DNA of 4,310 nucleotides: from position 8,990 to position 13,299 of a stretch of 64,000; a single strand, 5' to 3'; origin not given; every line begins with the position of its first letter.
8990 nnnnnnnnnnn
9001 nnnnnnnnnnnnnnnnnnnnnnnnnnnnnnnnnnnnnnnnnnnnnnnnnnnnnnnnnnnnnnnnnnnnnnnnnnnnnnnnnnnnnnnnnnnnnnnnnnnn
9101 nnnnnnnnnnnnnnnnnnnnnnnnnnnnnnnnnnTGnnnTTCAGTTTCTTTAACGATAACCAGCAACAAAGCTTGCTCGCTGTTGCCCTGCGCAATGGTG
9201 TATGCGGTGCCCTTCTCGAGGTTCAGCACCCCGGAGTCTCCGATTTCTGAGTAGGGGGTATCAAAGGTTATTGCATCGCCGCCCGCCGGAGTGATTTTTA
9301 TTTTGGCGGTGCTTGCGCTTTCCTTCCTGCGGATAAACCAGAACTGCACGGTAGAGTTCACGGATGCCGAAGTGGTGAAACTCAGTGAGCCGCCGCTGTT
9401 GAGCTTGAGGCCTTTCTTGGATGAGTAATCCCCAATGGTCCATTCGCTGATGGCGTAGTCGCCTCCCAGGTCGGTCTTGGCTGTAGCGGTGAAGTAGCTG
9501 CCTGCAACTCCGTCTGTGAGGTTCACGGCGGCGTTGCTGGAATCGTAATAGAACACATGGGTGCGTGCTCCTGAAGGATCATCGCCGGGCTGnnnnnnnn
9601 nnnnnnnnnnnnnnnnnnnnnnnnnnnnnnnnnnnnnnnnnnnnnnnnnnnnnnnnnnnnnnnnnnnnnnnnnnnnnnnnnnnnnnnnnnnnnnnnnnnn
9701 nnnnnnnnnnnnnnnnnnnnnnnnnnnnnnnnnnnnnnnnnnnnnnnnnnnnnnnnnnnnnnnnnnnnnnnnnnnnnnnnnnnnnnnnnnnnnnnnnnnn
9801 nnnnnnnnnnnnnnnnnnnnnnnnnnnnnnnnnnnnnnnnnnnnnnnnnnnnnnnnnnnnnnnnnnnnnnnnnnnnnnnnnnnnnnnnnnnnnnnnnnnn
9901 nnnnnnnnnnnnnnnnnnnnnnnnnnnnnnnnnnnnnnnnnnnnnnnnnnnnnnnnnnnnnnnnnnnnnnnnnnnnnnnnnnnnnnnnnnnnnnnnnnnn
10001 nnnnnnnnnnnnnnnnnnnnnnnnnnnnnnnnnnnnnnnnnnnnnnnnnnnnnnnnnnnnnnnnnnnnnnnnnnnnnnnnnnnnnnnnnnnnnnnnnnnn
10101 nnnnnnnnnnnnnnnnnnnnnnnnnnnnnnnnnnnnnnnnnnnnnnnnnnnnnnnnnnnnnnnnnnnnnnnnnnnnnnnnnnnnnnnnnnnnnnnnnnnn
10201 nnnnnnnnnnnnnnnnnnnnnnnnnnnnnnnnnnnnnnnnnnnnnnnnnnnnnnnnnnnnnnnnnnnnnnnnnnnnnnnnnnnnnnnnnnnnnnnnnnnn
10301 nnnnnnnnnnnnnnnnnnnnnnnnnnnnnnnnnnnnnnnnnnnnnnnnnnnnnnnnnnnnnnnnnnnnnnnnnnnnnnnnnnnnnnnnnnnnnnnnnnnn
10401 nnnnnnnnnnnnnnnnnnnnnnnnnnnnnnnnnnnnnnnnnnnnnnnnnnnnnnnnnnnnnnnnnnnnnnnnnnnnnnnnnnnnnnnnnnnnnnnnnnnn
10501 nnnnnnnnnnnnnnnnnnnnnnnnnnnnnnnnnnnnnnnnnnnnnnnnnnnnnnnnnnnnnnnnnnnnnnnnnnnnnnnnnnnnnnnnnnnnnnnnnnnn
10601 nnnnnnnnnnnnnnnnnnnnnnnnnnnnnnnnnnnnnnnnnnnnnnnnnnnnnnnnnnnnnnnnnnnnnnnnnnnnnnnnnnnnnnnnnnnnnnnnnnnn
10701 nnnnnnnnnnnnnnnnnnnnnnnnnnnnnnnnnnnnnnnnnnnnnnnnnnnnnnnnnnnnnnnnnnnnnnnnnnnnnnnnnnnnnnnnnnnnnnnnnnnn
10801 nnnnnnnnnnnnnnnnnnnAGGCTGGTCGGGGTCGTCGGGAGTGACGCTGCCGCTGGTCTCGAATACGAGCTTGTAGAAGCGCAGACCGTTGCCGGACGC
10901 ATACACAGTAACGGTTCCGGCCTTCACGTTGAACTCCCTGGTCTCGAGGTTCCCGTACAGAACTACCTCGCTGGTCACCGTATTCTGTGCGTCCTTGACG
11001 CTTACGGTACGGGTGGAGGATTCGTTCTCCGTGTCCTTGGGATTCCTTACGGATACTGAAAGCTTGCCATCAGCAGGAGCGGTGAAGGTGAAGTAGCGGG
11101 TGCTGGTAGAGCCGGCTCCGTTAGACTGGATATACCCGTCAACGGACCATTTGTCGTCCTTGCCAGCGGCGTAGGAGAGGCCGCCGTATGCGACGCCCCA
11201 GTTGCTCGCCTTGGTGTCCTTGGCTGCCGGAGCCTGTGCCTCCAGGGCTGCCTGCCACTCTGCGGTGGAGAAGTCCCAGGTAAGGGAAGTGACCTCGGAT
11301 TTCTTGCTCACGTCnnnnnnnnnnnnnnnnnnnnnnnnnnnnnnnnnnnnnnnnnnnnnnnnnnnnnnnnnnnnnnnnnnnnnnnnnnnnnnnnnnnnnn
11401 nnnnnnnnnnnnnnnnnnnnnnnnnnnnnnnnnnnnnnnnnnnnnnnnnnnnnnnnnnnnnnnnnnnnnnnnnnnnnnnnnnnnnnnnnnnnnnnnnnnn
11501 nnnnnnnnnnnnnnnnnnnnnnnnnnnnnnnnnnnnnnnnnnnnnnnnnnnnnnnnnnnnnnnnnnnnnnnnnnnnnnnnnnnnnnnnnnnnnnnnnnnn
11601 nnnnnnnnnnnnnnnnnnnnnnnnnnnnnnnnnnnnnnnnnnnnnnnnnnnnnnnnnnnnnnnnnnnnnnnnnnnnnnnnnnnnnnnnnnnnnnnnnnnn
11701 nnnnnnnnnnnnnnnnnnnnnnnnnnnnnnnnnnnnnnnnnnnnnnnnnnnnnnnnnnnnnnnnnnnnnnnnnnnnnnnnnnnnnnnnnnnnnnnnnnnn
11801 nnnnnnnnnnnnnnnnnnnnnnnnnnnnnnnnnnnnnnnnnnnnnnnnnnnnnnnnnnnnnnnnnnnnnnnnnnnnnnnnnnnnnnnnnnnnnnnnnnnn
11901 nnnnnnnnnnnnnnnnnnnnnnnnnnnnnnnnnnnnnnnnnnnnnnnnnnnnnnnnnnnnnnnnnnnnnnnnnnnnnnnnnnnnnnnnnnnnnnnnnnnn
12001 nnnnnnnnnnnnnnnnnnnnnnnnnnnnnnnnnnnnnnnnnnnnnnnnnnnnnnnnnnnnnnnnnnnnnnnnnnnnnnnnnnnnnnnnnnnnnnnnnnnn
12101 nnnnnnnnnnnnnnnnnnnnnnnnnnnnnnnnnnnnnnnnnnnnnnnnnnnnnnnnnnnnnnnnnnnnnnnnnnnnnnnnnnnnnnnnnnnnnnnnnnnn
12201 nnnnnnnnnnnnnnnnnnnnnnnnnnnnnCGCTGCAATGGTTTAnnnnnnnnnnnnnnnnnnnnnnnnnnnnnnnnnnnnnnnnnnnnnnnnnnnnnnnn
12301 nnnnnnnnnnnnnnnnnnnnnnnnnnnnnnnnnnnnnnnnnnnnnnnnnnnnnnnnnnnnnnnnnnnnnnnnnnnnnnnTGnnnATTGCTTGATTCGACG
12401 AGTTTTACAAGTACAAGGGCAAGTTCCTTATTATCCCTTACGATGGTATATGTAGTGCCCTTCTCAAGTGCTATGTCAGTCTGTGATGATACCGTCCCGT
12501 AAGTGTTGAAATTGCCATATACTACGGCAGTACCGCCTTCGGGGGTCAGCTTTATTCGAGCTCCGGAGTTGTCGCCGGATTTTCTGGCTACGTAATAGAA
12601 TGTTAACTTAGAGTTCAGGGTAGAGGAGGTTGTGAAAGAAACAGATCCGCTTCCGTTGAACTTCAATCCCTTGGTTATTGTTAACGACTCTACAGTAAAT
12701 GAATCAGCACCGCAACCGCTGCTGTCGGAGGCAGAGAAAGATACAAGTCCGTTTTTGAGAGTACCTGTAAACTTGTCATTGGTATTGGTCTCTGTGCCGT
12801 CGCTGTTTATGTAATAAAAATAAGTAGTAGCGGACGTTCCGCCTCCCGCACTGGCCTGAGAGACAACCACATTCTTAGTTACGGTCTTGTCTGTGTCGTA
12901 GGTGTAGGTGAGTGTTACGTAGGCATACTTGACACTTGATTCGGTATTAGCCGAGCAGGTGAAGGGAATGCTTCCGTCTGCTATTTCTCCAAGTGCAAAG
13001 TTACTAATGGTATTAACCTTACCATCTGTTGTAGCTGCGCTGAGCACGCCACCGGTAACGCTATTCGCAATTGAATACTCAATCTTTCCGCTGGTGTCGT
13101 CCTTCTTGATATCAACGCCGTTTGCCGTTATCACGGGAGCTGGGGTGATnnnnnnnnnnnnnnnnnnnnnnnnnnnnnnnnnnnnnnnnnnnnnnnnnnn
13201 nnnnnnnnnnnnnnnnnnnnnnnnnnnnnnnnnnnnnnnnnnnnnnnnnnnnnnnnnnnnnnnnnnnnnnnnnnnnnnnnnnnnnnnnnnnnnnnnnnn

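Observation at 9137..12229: Type V pilin-like domain used as a modular anchor for enzymes (possible pilus-displayed CAZyme system)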

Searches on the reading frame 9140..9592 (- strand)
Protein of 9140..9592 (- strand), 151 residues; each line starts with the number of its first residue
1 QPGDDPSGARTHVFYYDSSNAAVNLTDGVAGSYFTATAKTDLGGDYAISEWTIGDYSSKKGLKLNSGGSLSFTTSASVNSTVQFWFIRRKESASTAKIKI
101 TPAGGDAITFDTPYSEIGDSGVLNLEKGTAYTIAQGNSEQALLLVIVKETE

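Call 43: search_protein_families(library=pfam, proteins=[window:9140-9592:-], max_evalue=0.1)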
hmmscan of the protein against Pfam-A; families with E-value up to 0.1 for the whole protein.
window:9140-9592:- (151 aa): 2 families
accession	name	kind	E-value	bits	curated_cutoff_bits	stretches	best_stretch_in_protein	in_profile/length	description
PF18283.7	CBM77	-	0.01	16.6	25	1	55-140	34-104/108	Carbohydrate binding module 77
PF13620.12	CarboxypepD_reg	-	0.087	13.6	32.3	0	19-57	15-51/82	Carboxypeptidase regulatory-like domain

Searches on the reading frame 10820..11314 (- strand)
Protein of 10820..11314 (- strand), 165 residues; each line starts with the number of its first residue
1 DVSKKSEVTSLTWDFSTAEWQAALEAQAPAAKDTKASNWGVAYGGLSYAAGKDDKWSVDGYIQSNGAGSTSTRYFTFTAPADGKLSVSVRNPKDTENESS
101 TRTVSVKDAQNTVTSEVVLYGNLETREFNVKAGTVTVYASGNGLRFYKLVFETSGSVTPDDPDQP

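Call 43: search_protein_families(library=pfam, proteins=[window:10820-11314:-], max_evalue=0.1)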
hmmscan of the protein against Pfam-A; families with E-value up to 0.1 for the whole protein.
window:10820-11314:- (165 aa): 4 families
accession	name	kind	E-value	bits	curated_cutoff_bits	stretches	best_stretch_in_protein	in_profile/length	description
PF04151.21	PPC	-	0.0043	18.3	25.9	1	72-138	2-69/70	Bacterial pre-peptidase C-terminal domain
PF16871.11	DUF5077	-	0.011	16.2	24.6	1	49-137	9-97/122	Domain of unknown function (DUF5077)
PF25275.1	Golvesin_C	-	0.015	15.8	31.6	1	58-115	29-84/132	Golvesin C-terminal domain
PF19886.4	DUF6359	-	0.015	15.5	23.2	1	52-145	11-102/110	Domain of unknown function (DUF6359)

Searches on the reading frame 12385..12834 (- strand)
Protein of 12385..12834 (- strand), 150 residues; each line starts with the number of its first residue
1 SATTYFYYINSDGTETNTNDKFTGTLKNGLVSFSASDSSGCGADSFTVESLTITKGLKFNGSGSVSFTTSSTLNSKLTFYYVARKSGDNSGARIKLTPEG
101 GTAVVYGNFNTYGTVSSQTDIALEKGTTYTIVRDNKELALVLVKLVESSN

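Call 43: search_protein_families(library=pfam, proteins=[window:12385-12834:-], max_evalue=0.1)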
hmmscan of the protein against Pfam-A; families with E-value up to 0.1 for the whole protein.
window:12385-12834:- (150 aa): 1 family
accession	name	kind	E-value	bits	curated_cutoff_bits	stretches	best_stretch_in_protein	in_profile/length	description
PF18283.7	CBM77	-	0.008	17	25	1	32-97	16-74/108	Carbohydrate binding module 77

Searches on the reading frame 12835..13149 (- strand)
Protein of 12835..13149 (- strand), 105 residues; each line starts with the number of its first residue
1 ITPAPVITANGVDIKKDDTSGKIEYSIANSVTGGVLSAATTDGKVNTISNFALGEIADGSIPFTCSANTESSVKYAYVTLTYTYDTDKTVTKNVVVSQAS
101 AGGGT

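Call 43: search_protein_families(library=pfam, proteins=[window:12835-13149:-], max_evalue=0.1)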
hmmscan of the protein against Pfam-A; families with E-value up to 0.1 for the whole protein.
window:12835-13149:- (105 aa): 2 families
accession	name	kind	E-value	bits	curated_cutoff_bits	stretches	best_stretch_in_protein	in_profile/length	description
PF13004.13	BACON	-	0.00038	20.8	25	1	36-99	12-61/61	Putative binding domain, N-terminal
PF16184.11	Cadherin_3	-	0.0057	17.1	25.5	1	7-70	19-81/106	Cadherin-like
